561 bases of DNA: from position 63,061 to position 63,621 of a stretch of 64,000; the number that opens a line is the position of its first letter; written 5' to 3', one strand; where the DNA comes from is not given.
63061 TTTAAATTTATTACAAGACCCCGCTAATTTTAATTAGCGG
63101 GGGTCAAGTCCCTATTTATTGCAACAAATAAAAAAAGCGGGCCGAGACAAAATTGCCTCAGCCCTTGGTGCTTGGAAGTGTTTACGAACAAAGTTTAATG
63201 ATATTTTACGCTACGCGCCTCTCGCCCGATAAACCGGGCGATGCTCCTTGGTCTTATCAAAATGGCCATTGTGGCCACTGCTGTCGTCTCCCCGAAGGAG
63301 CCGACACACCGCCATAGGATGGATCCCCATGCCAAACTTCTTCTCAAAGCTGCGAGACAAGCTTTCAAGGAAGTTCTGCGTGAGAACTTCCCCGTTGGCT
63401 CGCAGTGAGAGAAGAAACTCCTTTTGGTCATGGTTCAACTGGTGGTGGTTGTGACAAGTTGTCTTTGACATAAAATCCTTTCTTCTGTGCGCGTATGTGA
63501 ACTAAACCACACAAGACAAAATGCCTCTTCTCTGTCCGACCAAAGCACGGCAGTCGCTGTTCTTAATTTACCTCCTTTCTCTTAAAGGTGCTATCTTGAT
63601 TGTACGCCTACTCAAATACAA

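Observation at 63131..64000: Abrupt compositional switch to about 47-50% GC with a self-contained two-gene cassette carrying consensus sigma-70 promoter, strong RBSs and terminators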

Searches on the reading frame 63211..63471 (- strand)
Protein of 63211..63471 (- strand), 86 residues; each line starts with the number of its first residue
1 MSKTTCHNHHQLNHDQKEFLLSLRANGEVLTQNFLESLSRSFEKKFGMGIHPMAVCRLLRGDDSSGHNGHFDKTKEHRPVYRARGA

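Call 8: search_protein_families(library=pfam, proteins=[window:63214-63471:-], max_evalue=10)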
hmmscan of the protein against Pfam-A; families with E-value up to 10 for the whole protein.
seq(86 aa): 1 family
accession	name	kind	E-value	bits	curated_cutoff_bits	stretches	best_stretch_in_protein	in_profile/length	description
PF01562.24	Pep_M12B_propep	-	0.059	14.4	23.7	1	9-38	39-68/93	Reprolysin family propeptide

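Call 13: find_encoding_contigs(protein=window:63214-63471:-, flank=10000, max_places=10)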
Protein seq(86 aa) (86 aa): no gene with exactly this product is on record in the collection.

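Call 15: find_homologous_proteins(query=window:63214-63471:-, max_evalue=0.01)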
Query seq(86 aa): 2 candidates shared short words with the query, none scored E <= 0.01.

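Call 25: search_protein_families(library=padloc, proteins=[window:63211-63471:-], max_evalue=1)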
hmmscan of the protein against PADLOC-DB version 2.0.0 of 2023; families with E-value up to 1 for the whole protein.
window:63211-63471:- (86 aa): 0 families

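Call 26: search_protein_families(library=phrogs, proteins=[window:63211-63471:-], max_evalue=1)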
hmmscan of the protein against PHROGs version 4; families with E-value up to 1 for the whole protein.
window:63211-63471:- (86 aa): 2 families
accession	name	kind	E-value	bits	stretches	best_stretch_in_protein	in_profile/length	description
phrog_24343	-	unknown function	0.19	12.9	1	12-29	8-25/55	-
phrog_14376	-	unknown function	0.29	11.8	1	21-56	15-50/66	-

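Call 36: search_protein_representatives(protein=window:63211-63471:-)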
Query: 86 residues. Proteins with E-value up to 0.001 (for the whole library): 10; up to 1e-10: 1; up to 1e-30: 0. The best 10 are listed.
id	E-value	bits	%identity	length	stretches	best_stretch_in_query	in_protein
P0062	5.9e-13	64.9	40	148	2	1-60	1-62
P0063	1.5e-09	54.0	49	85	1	3-82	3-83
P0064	4.8e-08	49.2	44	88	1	1-76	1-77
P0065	6.9e-07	45.5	43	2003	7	41-63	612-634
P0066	8.0e-07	45.3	43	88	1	1-79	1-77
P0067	2.3e-06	43.8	45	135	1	5-84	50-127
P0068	2.2e-05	40.7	44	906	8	15-39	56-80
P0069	5.1e-05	39.5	41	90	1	1-84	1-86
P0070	2.4e-04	37.4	36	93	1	1-84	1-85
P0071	3.4e-04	36.9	45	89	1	1-72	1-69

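Call 39: search_protein_families(library=pfam, proteins=[P0062, P0063, P0064, P0066, P0067, P0069, P0070, P0071], max_evalue=1)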
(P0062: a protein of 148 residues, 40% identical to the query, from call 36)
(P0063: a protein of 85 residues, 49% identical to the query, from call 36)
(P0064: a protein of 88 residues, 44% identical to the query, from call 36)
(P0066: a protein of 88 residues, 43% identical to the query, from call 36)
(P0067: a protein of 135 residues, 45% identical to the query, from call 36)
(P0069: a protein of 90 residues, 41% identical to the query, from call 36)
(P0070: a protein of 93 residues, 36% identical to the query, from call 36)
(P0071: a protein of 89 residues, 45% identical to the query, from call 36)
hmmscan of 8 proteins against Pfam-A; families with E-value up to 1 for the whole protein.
P0062 (148 aa): 2 families
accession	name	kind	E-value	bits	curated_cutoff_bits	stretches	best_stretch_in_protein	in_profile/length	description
PF20612.3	SHOCT_2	-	0.06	14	24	0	104-124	5-25/53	SHOCT domain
PF15883.10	DUF4736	-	0.072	13.3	27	0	55-55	57-57/186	Domain of unknown function (DUF4736)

P0063 (85 aa): 2 families
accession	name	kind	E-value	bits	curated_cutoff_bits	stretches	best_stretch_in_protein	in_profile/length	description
PF11909.13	NdhN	-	0.025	14.8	25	1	4-51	91-138/153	NADH-quinone oxidoreductase cyanobacterial subunit N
PF13521.12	AAA_28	-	0.22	12.2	27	1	37-76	15-55/164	AAA domain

P0064 (88 aa): 1 family
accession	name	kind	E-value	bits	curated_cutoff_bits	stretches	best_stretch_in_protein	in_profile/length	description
PF17760.6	UvrA_inter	-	0.051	13.9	23.3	1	15-57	41-83/109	UvrA interaction domain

P0066 (88 aa): 0 families

P0067 (135 aa): 0 families

P0069 (90 aa): 0 families

P0070 (93 aa): 0 families

P0071 (89 aa): 2 families
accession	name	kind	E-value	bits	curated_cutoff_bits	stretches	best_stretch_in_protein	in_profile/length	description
PF13592.12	HTH_33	-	0.033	14.2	25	1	36-62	7-33/60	Winged helix-turn helix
PF13565.12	HTH_32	-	0.12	13.4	33.7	1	9-60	27-73/73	Homeodomain-like domain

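Call 40: find_encoding_contigs(protein=P0063, flank=5000, max_places=4)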
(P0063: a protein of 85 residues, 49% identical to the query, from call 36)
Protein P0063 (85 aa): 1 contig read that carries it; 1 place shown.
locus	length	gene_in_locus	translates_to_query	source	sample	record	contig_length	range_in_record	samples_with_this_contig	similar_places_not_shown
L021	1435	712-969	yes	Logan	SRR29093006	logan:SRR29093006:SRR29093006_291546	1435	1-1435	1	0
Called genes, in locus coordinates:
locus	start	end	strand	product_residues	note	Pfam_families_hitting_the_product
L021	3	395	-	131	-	?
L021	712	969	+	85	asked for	-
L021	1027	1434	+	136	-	?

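Call 41: find_encoding_contigs(protein=P0062, flank=5000, max_places=4)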
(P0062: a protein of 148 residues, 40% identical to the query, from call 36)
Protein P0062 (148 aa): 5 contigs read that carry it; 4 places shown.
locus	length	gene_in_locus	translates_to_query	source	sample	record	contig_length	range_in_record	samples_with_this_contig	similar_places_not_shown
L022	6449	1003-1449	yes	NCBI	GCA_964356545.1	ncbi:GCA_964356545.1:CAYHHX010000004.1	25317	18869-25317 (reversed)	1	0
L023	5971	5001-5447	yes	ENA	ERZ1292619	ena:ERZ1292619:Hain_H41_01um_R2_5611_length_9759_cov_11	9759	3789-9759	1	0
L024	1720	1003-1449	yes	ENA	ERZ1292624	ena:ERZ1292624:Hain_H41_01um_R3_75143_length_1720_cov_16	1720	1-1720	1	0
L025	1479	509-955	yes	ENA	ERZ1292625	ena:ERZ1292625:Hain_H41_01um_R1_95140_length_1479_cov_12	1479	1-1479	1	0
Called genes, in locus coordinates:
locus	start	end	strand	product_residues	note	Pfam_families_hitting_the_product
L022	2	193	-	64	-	?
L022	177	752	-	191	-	PF01195:Pept_tRNA_hydro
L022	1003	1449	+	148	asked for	-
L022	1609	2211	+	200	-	PF10502:Peptidase_S26, PF00717:Peptidase_S24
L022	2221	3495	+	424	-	PF13393:tRNA-synt_His, PF00587:tRNA-synt_2b, PF03129:HGTP_anticodon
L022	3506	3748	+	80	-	-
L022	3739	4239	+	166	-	PF09424:YqeY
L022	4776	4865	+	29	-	-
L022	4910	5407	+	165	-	PF13274:SocA_Panacea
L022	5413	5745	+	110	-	-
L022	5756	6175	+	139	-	PF02130:YbeY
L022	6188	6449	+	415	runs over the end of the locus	PF11104:PilM_2 (faint), PF02491:SHS2_FTSA, PF06723:MreB_Mbl, PF14450:FtsA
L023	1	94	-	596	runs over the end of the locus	PF13328:HD_4, PF04607:RelA_SpoT, PF02824:TGS, PF28438:RelA_RIS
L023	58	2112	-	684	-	PF01751:Toprim, PF01131:Topoisom_bac, PF01396:Zn_ribbon_Top1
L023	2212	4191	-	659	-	PF17757:UvrB_inter, PF02559:CarD_TRCF_RID, PF04851:ResIII, PF00176:SNF2-rel_dom (weak), PF00270:DEAD, PF22590:Cas3-like_C_2 (faint), PF00271:Helicase_C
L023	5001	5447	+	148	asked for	-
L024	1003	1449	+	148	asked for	-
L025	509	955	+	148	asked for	-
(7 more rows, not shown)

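Call 49: search_solved_structures(query=A3, max_evalue=10)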
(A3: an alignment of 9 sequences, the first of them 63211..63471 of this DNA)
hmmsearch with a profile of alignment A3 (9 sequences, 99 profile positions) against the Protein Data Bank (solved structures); distinct sequences matched with E-value up to 10: 5.
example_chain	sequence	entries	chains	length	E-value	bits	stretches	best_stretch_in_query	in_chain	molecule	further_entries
2rqp_A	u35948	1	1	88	0.17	15.4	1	3-37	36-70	Heterochromatin protein 1-binding protein 3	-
3zhm_A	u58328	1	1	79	0.93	13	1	25-67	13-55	CI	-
5a7l_A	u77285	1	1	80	1.1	12.8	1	25-65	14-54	CI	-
3r0s_A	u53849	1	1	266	2.3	11.7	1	29-87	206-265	Acyl-[acyl-carrier-protein]--UDP-N-acetylglucosamine O-acyltransferase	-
6fzz_A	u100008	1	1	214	8.7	9.9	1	28-80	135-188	Virulent strain associated lipoprotein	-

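Call 50: find_encoding_contigs(protein=P0067, flank=4000, max_places=3)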
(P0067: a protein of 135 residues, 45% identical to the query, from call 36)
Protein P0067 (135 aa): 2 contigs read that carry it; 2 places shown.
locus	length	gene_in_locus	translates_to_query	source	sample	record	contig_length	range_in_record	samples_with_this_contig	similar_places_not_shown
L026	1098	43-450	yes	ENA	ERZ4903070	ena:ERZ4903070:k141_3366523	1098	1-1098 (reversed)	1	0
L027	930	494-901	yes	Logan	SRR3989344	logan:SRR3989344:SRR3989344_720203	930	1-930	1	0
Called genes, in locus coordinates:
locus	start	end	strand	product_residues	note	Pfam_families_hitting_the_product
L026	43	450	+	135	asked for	-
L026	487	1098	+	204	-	?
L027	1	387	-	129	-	?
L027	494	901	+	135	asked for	-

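Call 51: find_encoding_contigs(protein=P0064, flank=4000, max_places=3)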
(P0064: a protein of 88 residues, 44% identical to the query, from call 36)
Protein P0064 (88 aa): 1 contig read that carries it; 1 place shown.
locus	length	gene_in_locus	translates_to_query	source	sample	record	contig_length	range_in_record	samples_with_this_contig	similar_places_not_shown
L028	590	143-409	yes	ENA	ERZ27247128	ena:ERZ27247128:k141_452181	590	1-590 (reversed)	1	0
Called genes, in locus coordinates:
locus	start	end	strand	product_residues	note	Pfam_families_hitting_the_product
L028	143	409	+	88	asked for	-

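Call 52: find_encoding_contigs(protein=P0066, flank=4000, max_places=3)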
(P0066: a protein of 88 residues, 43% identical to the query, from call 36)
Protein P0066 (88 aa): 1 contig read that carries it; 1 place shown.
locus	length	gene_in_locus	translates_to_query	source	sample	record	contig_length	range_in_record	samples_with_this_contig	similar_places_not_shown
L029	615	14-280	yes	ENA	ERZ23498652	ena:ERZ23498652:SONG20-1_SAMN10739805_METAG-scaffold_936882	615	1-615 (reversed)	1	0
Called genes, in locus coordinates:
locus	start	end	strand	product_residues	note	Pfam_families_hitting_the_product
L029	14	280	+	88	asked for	-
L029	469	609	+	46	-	-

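Call 69: predict_structure(alignment_id=A3)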
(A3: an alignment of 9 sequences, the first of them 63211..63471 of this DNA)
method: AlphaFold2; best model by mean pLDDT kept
length: 86 residues; sequences in the alignment: 9
mean_pLDDT: 74.1   pTM: 0.56
mean pLDDT of the five models: 74.1, 73.6, 71.4, 70.8, 65.7
residues with pLDDT >= 90: 11; 70-90: 43; 50-70: 20; < 50: 12
segments of 3 or more residues with pLDDT < 50: 66-76
pLDDT, mean of each block of 10 residues (from residue 1): 75 88 74 88 91 87 53 49 55
secondary structure, 60 per line:
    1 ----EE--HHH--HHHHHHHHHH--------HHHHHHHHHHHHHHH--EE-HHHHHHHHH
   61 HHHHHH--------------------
elements in order: H14-23 H32-46 H52-66

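Call 72: fold_search(model_id=the predicted structure, library=pdb)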
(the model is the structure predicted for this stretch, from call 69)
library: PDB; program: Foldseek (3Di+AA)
matches with E <= 10: 235; with E <= 0.001: 0
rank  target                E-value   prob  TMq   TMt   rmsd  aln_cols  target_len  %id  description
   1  8vj1_A                8.4e-01  0.38  0.35  0.39   4.2        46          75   11  Structure of C-terminal domain of telomere resolvase, ResT, from Borrelia garinii (released 2024-07-17)
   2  6qh0_D                1.1e+00  0.35  0.39  0.31   4.8        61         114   20  The complex structure of hsRosR-S5 (VNG0258H/RosR-S5) (released 2019-07-10)
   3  8vj1_B                1.1e+00  0.28  0.37  0.41   5.0        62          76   10  Structure of C-terminal domain of telomere resolvase, ResT, from Borrelia garinii (released 2024-07-17)
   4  4o1c_A                1.2e+00  0.18  0.30  0.07   6.7        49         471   16  The crystal structures of a mutant NAMPT H191R (released 2014-10-22)
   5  6j09                  1.4e+00  0.20  0.33  0.11   7.1        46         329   17  Crystal structure of Haemophilus Influenzae BamA POTRA1-4 (released 2019-10-30)
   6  7enq_B                1.4e+00  0.15  0.30  0.07   6.8        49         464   16  Crystal structure of human NAMPT in complex with compound NAT (released 2022-05-04)
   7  6azj_B                1.4e+00  0.14  0.30  0.07   8.0        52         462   15  Crystal Structure of human NAMPT in complex with NVP-LQN520 (released 2018-09-12)
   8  4o14_A                1.7e+00  0.14  0.30  0.07   6.8        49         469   16  Structural Basis for Resistance to Diverse Classes of NAMPT Inhibitors (released 2014-10-22)
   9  7enq_A                1.8e+00  0.14  0.30  0.07   6.8        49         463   16  Crystal structure of human NAMPT in complex with compound NAT (released 2022-05-04)
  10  2cgq                  1.8e+00  0.12  0.28  0.32   6.9        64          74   14  a putative acyl carrier protein(Rv0033) from Mycobacterium tuberculosis (released 2007-05-01)
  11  4xvn_A                1.9e+00  0.63  0.51  0.35   2.3        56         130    9  Crystal structure of the small terminase from thermophilic phage G20C (released 2016-02-10)
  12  2eht                  1.9e+00  0.10  0.27  0.29   8.1        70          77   11  Crystal structure of acyl carrier protein from Aquifex aeolicus (form 2) (released 2007-09-11)
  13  6ejq_C                2.4e+00  0.54  0.48  0.31   2.2        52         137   10  Crystal structure of a C-terminally truncated small terminase protein from the thermophilic bacteriophage G20c (released 2018-10-10)
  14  6atb_D                2.4e+00  0.11  0.30  0.07   7.9        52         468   15  Crystal Structure of human NAMPT in complex with NVP-LOD812 (released 2018-09-12)
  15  4wsz_A                2.4e+00  0.09  0.27  0.32   7.2        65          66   15  Crystal structure of the DNA binding domains of wild type LiaR from E. faecalis (released 2015-05-06)
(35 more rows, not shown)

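Call 82: search_protein_families(library=ncbifam, proteins=[window:63211-63471:-, P0062, P0069], max_evalue=1)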
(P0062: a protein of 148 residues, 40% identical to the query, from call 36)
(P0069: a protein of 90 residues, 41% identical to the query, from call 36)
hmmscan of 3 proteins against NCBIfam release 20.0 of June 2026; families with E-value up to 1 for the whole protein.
window:63211-63471:- (86 aa): 0 families

P0062 (148 aa): 0 families

P0069 (90 aa): 0 families
